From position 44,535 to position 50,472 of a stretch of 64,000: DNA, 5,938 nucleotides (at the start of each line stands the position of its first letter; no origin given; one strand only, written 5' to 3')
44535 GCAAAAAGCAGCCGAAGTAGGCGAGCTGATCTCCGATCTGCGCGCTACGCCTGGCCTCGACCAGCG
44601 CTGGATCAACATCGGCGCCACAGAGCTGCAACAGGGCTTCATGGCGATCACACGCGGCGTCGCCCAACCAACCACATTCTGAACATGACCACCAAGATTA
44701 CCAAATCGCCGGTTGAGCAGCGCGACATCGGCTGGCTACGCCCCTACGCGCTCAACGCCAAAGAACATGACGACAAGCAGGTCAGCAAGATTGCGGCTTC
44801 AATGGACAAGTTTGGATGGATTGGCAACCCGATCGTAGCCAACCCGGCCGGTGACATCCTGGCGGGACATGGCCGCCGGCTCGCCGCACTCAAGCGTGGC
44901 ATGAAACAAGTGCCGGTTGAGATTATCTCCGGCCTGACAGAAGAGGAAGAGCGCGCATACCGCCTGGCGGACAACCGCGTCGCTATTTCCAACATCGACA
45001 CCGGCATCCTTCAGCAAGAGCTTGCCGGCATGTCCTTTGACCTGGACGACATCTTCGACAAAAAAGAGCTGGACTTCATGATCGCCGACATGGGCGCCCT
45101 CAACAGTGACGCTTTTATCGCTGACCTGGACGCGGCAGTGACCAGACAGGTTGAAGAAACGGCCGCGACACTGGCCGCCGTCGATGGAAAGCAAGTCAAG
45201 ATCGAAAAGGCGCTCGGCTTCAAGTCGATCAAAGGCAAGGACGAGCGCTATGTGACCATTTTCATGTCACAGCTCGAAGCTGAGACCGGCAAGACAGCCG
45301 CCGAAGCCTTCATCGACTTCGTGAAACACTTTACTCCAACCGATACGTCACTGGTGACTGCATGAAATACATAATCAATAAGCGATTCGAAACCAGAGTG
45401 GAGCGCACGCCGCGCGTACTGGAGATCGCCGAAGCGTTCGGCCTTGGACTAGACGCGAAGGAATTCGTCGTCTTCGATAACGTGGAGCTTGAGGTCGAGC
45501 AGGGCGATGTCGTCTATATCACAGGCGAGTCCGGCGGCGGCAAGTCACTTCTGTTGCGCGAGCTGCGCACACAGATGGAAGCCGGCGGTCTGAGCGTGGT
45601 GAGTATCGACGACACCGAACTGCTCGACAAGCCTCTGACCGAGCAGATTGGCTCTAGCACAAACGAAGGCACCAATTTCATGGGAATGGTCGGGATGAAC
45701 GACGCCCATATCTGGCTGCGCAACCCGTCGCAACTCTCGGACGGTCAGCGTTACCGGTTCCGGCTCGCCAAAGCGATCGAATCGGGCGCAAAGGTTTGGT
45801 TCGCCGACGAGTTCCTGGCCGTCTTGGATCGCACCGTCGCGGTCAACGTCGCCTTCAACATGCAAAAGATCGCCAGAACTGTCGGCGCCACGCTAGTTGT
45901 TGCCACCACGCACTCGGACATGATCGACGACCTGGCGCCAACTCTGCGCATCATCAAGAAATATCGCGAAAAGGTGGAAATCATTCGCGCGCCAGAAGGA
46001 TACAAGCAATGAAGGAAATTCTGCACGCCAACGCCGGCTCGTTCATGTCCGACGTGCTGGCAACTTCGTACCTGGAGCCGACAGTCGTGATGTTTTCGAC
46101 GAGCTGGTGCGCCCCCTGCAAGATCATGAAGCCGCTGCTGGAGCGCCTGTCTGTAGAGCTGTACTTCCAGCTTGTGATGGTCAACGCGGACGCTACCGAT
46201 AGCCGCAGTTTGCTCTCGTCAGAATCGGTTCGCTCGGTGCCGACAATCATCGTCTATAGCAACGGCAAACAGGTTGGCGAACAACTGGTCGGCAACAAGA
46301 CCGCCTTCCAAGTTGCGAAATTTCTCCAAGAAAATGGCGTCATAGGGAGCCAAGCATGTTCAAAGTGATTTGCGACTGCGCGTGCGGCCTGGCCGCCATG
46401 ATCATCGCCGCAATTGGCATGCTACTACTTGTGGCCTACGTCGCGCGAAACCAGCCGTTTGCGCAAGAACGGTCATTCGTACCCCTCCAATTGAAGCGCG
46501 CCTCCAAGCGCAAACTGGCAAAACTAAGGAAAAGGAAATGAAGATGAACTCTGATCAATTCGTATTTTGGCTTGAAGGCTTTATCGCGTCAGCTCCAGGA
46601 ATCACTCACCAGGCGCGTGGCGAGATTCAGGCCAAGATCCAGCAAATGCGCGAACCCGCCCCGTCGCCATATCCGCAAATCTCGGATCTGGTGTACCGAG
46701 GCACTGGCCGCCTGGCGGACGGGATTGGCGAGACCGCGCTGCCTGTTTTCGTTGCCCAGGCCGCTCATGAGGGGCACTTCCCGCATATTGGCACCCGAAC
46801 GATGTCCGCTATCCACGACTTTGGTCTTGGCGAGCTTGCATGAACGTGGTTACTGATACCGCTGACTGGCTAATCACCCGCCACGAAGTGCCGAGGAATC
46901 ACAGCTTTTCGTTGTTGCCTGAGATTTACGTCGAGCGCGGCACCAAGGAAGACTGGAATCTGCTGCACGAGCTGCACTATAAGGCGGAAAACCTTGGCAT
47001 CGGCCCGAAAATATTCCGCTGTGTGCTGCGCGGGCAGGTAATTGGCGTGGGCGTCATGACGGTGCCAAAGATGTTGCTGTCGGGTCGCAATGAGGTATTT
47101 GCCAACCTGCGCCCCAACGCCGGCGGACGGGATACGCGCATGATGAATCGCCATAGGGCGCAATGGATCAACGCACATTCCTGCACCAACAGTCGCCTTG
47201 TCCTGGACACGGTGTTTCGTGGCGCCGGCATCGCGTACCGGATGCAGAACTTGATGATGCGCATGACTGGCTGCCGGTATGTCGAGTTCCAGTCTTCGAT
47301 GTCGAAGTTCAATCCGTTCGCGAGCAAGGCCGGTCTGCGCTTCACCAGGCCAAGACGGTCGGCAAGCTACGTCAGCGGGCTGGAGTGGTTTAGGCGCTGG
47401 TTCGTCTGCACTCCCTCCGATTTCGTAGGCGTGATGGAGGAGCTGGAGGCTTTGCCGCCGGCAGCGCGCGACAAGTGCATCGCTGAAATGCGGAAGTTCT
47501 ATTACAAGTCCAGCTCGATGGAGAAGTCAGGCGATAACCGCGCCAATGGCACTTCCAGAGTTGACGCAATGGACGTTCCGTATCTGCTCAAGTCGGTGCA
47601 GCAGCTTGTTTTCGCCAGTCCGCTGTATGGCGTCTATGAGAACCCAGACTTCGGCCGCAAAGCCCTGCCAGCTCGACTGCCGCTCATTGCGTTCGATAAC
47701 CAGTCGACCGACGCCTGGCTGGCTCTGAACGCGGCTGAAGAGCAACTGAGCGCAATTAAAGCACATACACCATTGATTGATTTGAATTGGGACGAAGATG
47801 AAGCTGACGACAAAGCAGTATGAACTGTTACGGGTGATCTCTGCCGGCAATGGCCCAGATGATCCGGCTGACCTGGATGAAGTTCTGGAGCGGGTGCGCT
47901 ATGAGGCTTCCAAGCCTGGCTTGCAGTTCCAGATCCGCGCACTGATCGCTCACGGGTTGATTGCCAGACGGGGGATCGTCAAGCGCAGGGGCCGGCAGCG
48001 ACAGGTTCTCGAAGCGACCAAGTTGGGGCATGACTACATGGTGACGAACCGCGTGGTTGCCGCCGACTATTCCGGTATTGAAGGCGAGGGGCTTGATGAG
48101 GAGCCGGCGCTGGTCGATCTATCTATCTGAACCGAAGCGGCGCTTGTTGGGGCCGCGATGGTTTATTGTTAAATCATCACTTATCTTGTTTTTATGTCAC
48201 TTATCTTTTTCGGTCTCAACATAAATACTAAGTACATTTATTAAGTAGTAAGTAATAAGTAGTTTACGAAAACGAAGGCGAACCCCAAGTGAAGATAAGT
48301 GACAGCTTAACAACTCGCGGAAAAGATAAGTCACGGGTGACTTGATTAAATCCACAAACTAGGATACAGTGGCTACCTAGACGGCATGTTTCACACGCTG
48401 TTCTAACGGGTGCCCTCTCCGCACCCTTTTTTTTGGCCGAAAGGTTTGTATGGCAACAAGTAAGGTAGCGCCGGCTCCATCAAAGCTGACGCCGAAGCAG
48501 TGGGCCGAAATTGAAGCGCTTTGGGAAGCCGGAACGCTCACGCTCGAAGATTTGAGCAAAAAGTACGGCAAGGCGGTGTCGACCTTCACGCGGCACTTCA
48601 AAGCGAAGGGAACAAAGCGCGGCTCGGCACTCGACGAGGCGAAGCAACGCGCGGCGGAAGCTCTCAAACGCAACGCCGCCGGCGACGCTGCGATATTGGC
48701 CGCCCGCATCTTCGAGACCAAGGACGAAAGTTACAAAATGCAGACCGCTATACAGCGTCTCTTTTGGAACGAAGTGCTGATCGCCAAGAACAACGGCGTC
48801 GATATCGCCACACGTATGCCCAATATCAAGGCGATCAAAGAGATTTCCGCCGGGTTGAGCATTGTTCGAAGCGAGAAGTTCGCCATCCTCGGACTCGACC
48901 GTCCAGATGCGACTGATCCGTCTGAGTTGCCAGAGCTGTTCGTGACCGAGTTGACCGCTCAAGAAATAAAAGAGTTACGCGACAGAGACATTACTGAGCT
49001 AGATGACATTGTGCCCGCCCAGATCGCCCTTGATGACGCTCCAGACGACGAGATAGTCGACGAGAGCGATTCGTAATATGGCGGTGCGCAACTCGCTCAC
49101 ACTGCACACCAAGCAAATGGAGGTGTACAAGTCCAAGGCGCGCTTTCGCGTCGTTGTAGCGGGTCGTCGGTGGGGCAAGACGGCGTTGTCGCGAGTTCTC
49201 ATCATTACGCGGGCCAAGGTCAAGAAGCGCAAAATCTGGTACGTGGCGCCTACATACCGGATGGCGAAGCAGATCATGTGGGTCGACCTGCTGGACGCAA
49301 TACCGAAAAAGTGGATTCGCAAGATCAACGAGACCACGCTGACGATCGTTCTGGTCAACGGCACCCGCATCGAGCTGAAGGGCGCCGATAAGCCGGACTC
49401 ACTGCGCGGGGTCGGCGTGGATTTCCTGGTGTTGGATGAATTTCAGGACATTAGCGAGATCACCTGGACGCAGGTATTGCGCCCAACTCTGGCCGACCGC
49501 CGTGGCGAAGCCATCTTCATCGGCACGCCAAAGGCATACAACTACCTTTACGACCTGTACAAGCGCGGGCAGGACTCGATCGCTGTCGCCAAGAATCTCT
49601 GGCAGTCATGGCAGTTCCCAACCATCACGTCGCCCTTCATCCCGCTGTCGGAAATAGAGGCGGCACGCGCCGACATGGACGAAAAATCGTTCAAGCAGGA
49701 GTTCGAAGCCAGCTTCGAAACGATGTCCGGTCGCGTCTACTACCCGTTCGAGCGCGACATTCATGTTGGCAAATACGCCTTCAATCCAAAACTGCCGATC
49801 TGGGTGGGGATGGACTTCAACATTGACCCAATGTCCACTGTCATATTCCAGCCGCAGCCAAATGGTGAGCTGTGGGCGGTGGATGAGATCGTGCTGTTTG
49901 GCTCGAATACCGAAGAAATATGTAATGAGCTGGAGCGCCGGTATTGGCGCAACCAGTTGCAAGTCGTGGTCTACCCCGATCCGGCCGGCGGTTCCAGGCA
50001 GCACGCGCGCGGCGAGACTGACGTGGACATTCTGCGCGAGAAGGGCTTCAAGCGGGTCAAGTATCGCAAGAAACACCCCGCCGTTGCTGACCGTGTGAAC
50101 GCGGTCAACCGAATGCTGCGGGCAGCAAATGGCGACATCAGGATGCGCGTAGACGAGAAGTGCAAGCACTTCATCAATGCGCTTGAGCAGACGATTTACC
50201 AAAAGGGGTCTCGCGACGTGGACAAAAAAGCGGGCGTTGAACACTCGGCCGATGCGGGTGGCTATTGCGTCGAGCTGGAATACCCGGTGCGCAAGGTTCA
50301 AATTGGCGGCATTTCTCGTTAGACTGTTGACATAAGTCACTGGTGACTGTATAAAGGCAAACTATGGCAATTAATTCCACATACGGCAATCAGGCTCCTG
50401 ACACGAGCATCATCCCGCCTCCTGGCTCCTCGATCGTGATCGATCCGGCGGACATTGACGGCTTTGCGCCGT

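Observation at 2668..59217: Element-wide regulon: about 22 copies of an 18-bp palindrome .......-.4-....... over early, middle and late promoters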

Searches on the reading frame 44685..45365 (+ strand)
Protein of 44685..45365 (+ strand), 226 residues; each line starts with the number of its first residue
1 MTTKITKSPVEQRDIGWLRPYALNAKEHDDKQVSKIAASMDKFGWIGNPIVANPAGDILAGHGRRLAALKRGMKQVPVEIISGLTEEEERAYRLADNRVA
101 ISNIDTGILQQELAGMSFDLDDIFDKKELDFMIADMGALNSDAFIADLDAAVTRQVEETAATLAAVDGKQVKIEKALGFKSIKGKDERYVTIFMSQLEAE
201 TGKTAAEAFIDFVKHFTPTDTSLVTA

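Call 10: search_protein_families(library=phrogs, proteins=[window:44685-45365:+], max_evalue=0.001)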
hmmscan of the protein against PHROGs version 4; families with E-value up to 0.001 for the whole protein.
window:44685-45365:+ (226 aa): 15 families
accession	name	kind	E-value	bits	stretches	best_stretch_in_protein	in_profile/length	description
phrog_930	-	DNA, RNA and nucleotide metabolism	8.2e-68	229.6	1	8-216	5-216/223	ParB-like partition protein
phrog_620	-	DNA, RNA and nucleotide metabolism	5.7e-36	125.6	1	7-154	6-149/217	ParB-like partition protein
phrog_498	-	other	4.2e-33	115.8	1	3-148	28-182/633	DNA methyltransferase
phrog_15396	-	DNA, RNA and nucleotide metabolism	1.7e-24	88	1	15-152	9-150/258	ParB-like partition nuclease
phrog_8071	-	DNA, RNA and nucleotide metabolism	1.3e-21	78.3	1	9-154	6-136/389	ParB-like partition protein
phrog_940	-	DNA, RNA and nucleotide metabolism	4.3e-17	63.4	1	10-143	6-136/388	nuclease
phrog_9353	-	unknown function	5.9e-14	53.5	1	18-165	19-175/245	-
phrog_723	-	DNA, RNA and nucleotide metabolism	1.6e-11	45.4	1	6-214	9-217/223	ParB-like partition protein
phrog_5475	-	unknown function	2.1e-09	37.7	1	14-107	7-96/458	-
phrog_3264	-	DNA, RNA and nucleotide metabolism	6.2e-08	33.6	1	25-108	64-151/337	ParB-like partition protein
phrog_4715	-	DNA, RNA and nucleotide metabolism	4.5e-07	29.6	1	4-91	141-231/630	ParB-like partition protein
phrog_18056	-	DNA, RNA and nucleotide metabolism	4.6e-07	30.1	1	11-113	4-104/387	ParB-like partition nuclease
phrog_6218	-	DNA, RNA and nucleotide metabolism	0.00011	22.5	1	35-97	29-96/506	ParB-like partition protein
phrog_26387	-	DNA, RNA and nucleotide metabolism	0.00013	22.5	1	14-170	14-165/252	ParB-like partition nuclease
phrog_1033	-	DNA, RNA and nucleotide metabolism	0.0002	22.3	1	24-98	48-133/334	ParB-like partition protein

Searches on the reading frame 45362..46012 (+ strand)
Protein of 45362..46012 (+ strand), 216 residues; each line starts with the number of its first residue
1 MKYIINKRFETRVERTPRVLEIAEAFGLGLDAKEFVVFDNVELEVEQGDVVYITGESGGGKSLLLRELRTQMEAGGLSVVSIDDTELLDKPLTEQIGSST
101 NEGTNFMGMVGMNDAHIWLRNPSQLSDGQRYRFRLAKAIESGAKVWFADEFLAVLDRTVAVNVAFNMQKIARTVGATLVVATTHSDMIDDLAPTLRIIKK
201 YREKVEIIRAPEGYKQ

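Call 55: search_protein_families(library=pfam, proteins=[window:45362-46012:+], max_evalue=0.05)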
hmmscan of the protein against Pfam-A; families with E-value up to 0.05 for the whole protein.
window:45362-46012:+ (216 aa): 13 families
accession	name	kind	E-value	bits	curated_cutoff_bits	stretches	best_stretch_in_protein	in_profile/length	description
PF00005.33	ABC_tran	-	9.1e-13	49.4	25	2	39-74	2-37/137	ABC transporter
PF13191.12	AAA_16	-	0.00018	22.5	32.6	1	48-87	24-63/167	AAA ATPase domain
PF13401.12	AAA_22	-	0.00022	22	27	1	48-87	5-44/130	AAA domain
PF20720.3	nSTAND3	-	0.00035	20.7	27.2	1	44-92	13-61/155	Novel STAND NTPase 3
PF13604.12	AAA_30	-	0.00037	20.7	27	1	48-150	17-96/191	AAA domain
PF25199.1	nSTAND_NTPase5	-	0.0026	18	34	1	41-95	34-89/145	Novel STAND NTPase 5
PF01583.26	APS_kinase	-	0.0031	18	21.1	1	47-104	1-57/152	Adenylylsulphate kinase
PF00004.35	AAA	-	0.0071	17.2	21.2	1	51-205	1-127/131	ATPase family associated with various cellular activities (AAA)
PF13555.12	AAA_29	-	0.0085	16.3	27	1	37-65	11-39/61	P-loop containing region of AAA domain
PF05673.19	DUF815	-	0.0086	15.7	23.8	1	45-91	50-96/249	Protein of unknown function (DUF815)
PF05970.20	PIF1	-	0.011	15.7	25.9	1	36-82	8-56/223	PIF1-like helicase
PF08298.17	AAA_PrkA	-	0.021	14.3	25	1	46-93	83-128/358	PrkA AAA domain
PF03193.22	RsgA_GTPase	-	0.05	13.9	30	0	39-73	98-131/174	RsgA GTPase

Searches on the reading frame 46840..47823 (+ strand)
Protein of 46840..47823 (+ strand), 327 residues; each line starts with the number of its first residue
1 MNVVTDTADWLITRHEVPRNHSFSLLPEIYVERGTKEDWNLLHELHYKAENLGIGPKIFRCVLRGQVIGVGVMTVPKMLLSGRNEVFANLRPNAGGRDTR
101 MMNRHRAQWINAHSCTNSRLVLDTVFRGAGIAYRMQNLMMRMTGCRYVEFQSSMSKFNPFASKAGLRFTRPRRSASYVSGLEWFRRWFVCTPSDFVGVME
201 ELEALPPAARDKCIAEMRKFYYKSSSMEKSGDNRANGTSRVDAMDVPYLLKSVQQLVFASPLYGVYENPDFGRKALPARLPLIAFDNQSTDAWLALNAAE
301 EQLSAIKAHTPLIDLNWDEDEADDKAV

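Call 10: search_protein_families(library=phrogs, proteins=[window:46840-47823:+], max_evalue=0.001)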
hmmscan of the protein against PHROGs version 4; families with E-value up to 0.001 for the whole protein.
window:46840-47823:+ (327 aa): 1 family
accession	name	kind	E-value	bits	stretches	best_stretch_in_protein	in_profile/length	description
phrog_886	-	moron, auxiliary metabolic gene and host takeover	3.2e-128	428.1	1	5-298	2-293/295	ABC transporter ATP-binding subunit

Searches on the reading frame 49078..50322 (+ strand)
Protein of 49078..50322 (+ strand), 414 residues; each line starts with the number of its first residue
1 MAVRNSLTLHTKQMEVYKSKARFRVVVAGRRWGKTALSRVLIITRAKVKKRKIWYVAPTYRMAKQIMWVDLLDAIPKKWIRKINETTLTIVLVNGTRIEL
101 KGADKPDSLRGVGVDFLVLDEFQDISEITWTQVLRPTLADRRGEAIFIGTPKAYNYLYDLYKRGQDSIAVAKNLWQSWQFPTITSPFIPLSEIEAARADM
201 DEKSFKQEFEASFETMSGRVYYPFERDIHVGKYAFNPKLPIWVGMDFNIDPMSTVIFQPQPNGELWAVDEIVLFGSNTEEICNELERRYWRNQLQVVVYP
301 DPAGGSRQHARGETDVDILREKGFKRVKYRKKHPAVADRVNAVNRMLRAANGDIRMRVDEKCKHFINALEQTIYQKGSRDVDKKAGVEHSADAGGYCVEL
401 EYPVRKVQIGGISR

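Call 9: search_protein_families(library=pfam, proteins=[window:49078-50322:+], max_evalue=0.01)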
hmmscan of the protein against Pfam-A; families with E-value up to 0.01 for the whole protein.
window:49078-50322:+ (414 aa): 5 families
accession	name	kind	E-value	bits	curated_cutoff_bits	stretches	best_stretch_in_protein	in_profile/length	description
PF17289.8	Terminase_6C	-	1.8e-08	35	22.6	1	243-389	1-143/155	Terminase RNaseH-like domain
PF03237.21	Terminase_6N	-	3.9e-08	33.7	22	1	27-199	3-175/215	Terminase large subunit, T4likevirus-type, N-terminal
PF04466.19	Terminase_3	-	2.6e-05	24.3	23.2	1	21-150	2-135/201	Phage terminase large subunit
PF13245.12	AAA_19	-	0.00069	20.2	25.1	1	19-149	9-124/134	AAA domain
PF13401.12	AAA_22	-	0.0054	17.5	27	0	20-157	4-130/130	AAA domain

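Call 49: find_related_loci(query=window:49078-50322:+, collection=viral_contigs, flank=2000)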
Query window:49078-50322:+ (414 aa) in viral_contigs; peptide patterns used: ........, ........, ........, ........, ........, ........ (x = any residue, [..] = any of these).
598 stretches matched a pattern (row limit reached: there are more); 590 encode a relative of the query (tblastn E <= 1e-3); the best 80 are kept; 80 distinct loci.
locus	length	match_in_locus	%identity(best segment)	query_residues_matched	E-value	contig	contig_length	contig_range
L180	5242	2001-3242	92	1-414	0e+0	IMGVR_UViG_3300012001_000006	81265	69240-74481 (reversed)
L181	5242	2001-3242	83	1-414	0e+0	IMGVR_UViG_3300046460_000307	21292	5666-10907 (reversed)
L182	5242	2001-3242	83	1-414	0e+0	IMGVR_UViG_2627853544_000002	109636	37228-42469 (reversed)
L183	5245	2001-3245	83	1-414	0e+0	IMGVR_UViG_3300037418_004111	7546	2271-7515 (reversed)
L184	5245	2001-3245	83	1-414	0e+0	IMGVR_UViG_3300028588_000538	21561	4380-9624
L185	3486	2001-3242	83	1-414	0e+0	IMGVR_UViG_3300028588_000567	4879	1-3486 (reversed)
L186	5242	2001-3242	82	2-413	0e+0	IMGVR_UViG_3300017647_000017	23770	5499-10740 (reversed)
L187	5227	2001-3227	82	6-414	0e+0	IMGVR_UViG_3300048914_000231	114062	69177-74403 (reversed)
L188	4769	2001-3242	79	1-414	0e+0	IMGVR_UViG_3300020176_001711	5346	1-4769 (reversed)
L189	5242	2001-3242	81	1-413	0e+0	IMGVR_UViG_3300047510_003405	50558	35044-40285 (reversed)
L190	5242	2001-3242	81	1-413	0e+0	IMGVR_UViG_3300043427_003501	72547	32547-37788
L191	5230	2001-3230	80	4-413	0e+0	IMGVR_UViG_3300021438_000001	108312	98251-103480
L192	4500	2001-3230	80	4-413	0e+0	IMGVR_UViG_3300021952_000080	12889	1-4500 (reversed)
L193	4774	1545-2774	82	4-413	0e+0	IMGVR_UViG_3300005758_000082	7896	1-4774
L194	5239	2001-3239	79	1-413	0e+0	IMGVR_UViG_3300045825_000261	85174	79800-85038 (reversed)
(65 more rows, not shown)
